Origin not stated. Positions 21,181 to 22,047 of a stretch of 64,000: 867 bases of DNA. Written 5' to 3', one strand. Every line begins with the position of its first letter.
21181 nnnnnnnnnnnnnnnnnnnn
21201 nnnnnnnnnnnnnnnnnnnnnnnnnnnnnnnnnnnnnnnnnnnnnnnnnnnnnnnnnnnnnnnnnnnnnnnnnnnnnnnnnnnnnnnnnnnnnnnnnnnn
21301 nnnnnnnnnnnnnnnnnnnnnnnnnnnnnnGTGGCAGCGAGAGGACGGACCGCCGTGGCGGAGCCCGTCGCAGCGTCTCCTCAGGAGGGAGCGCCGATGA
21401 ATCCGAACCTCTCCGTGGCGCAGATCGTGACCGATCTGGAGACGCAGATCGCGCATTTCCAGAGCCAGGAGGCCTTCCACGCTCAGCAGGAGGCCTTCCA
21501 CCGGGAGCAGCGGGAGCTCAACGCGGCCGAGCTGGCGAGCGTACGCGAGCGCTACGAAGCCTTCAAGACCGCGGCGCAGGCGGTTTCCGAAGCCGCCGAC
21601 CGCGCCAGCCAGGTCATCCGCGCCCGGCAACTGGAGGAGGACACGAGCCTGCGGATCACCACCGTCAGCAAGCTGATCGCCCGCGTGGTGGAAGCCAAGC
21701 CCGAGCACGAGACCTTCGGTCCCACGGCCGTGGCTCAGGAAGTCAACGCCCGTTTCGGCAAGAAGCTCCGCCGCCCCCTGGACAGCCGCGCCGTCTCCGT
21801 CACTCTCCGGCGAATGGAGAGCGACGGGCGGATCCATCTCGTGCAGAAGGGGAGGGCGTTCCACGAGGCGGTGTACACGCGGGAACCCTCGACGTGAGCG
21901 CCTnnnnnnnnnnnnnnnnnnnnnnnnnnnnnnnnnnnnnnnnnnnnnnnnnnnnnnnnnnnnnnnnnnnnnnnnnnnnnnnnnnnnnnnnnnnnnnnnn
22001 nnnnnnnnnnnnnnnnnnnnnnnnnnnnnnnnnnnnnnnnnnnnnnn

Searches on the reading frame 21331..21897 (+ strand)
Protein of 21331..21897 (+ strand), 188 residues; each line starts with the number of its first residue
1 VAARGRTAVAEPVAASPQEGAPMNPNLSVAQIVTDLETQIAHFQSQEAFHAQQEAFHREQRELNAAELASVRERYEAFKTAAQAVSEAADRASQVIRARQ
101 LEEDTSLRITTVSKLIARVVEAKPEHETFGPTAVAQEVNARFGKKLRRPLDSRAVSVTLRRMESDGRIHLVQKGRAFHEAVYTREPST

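Call 47: search_protein_families(library=pfam, proteins=[window:21331-21897:+], max_evalue=0.001)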
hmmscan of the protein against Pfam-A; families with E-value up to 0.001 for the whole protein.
window:21331-21897:+ (188 aa): 1 family
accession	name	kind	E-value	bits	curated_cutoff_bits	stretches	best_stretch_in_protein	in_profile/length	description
PF11625.14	DUF3253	-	0.00014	22.5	22.1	1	112-176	4-66/81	Protein of unknown function (DUF3253)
